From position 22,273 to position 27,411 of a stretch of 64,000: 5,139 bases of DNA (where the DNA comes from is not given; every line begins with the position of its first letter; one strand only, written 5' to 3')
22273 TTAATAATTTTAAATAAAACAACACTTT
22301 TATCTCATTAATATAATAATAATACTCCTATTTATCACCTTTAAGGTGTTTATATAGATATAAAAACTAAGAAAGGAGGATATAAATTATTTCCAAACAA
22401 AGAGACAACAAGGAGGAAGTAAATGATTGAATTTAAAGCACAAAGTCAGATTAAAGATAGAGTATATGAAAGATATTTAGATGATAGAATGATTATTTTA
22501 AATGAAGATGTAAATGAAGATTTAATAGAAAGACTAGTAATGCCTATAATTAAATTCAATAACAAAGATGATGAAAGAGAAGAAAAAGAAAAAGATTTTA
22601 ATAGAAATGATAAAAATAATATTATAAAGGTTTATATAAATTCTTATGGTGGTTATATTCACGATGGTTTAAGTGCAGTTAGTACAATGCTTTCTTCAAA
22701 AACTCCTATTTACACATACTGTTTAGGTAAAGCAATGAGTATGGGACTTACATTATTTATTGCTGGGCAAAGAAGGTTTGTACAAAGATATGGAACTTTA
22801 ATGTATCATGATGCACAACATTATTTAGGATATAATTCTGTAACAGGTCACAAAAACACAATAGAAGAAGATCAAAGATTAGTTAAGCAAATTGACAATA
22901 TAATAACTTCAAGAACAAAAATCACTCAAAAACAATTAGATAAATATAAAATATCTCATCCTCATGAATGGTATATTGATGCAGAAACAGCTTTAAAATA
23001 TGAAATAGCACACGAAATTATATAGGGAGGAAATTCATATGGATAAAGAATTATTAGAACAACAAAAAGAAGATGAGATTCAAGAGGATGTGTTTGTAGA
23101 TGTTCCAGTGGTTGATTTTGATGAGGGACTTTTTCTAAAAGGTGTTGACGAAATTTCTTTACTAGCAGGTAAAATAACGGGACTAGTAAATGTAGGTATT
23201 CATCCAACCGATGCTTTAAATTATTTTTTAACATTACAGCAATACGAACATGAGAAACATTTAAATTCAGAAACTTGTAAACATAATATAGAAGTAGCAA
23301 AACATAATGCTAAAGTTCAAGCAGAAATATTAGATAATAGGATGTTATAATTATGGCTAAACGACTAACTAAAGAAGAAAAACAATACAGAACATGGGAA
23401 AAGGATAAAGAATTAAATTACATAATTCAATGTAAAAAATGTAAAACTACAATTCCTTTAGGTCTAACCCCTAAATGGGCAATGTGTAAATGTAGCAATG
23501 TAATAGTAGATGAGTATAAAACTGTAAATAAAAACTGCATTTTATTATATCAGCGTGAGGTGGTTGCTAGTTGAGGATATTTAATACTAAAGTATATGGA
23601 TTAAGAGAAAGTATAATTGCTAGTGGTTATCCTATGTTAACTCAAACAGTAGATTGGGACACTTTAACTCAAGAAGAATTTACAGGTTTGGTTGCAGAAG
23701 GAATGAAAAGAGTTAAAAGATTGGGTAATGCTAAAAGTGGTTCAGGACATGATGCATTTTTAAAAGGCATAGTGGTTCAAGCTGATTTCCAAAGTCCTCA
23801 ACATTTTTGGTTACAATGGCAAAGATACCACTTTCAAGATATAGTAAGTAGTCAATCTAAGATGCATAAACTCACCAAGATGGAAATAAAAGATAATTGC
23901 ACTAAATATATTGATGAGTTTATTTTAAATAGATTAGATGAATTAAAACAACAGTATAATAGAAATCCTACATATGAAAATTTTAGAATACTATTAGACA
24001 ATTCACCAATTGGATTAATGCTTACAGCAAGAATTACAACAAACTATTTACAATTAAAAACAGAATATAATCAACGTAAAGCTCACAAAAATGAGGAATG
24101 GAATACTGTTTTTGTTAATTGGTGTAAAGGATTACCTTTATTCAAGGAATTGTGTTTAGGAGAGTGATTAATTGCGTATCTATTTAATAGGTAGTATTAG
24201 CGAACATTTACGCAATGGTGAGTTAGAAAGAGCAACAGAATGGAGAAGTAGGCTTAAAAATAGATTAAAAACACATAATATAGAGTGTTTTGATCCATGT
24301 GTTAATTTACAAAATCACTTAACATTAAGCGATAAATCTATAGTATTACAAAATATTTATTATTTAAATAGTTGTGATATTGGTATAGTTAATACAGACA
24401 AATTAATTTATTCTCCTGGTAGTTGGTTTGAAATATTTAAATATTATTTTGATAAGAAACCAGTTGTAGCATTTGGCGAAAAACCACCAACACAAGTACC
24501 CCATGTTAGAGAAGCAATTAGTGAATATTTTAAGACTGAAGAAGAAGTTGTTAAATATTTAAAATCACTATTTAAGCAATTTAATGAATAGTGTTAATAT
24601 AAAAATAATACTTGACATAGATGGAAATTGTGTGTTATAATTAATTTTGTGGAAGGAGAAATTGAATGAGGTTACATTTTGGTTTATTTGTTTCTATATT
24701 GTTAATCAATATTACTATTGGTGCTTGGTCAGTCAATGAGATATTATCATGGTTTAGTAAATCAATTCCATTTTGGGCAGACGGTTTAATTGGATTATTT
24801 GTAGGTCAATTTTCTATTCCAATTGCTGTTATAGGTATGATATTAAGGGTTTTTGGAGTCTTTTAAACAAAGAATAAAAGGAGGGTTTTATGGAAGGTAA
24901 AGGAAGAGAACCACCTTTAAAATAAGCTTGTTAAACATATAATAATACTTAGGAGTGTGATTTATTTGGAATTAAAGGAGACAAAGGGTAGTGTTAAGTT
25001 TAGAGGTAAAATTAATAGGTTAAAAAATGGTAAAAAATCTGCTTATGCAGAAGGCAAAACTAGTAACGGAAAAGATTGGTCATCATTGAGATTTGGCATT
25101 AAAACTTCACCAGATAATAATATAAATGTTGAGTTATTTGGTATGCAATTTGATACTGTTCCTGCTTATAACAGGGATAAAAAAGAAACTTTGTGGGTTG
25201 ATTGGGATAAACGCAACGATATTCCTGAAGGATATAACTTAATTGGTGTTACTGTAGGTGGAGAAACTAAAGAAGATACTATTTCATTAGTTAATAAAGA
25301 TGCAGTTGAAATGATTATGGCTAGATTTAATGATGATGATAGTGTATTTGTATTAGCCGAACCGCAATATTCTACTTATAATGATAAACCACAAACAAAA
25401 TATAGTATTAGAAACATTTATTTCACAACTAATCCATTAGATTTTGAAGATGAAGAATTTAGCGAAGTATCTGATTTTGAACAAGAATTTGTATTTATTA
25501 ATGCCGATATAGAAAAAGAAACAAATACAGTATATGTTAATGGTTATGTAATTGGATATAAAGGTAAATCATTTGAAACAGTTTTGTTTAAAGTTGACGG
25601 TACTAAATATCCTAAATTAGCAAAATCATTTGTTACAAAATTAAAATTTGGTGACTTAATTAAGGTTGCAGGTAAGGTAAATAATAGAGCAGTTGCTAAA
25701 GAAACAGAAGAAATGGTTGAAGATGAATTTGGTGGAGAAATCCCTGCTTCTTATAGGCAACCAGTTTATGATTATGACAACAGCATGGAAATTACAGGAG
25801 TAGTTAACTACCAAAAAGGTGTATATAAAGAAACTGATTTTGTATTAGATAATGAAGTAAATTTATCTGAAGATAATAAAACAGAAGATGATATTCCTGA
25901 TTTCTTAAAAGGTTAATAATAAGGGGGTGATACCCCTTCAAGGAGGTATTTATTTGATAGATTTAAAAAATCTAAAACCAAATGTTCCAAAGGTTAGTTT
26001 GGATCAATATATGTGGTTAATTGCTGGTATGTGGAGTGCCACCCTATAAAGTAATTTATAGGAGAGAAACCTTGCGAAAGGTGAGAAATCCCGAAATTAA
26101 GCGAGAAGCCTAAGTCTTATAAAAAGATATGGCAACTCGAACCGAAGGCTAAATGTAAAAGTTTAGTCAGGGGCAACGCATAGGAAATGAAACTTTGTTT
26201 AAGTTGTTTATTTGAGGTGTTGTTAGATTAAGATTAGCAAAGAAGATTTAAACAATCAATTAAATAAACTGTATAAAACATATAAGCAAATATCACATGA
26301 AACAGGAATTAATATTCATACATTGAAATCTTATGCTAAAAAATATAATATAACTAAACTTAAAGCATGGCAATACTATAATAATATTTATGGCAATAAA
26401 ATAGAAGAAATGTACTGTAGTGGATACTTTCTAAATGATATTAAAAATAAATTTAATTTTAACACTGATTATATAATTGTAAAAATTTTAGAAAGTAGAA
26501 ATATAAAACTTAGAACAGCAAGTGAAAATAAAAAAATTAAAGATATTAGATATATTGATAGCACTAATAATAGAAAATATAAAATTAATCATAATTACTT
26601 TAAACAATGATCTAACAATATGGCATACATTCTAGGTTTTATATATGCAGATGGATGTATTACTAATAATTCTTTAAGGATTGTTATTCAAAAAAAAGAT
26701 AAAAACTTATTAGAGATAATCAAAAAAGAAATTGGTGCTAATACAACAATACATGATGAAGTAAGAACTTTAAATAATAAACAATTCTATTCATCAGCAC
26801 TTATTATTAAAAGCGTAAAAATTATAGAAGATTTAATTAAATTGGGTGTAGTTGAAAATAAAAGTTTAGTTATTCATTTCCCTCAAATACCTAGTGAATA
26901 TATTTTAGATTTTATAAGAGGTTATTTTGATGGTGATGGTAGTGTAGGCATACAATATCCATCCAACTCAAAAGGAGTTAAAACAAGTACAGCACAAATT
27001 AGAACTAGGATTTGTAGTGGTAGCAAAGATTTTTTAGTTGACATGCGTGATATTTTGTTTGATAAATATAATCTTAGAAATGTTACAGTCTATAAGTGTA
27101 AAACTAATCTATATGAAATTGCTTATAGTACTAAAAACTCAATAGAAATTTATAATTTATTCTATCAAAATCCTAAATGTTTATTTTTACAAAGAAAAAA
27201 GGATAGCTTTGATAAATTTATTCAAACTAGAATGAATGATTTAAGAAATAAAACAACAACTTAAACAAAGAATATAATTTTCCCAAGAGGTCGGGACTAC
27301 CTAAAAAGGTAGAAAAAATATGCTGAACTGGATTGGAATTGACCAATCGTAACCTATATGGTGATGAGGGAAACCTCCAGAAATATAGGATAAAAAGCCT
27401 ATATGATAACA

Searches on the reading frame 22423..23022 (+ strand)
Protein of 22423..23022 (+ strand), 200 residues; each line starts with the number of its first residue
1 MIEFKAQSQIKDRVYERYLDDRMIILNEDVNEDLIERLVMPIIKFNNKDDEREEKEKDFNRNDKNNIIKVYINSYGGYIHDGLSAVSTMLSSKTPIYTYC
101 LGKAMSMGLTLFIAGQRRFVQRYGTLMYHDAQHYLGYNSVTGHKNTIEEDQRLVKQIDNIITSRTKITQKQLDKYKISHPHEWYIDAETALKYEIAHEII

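Call 81: search_protein_families(library=pfam, proteins=[window:22423-23022:+], max_evalue=0.001)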
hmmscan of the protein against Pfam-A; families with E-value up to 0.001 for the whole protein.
window:22423-23022:+ (200 aa): 1 family
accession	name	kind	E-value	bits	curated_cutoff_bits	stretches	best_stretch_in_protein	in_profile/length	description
PF00574.28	CLP_protease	-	4.1e-20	72.9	20.2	1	61-200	42-179/182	Clp protease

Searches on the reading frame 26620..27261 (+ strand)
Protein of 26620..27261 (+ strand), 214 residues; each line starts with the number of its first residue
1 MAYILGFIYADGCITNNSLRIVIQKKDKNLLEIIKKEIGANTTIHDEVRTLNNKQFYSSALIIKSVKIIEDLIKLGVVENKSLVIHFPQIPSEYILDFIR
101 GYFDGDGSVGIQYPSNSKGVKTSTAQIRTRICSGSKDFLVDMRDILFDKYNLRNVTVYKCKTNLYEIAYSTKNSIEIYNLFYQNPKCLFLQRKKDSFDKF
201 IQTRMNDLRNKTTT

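Call 81: search_protein_families(library=pfam, proteins=[window:26620-27261:+], max_evalue=0.001)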
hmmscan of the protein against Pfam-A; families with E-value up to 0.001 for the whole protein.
window:26620-27261:+ (214 aa): 2 families
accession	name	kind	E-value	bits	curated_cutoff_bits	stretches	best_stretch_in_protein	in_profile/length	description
PF14528.11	LAGLIDADG_3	-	5.6e-11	43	22.5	2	2-63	5-69/82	LAGLIDADG-like domain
PF00961.24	LAGLIDADG_1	-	0.00059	21.1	23.1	0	100-202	2-100/102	LAGLIDADG endonuclease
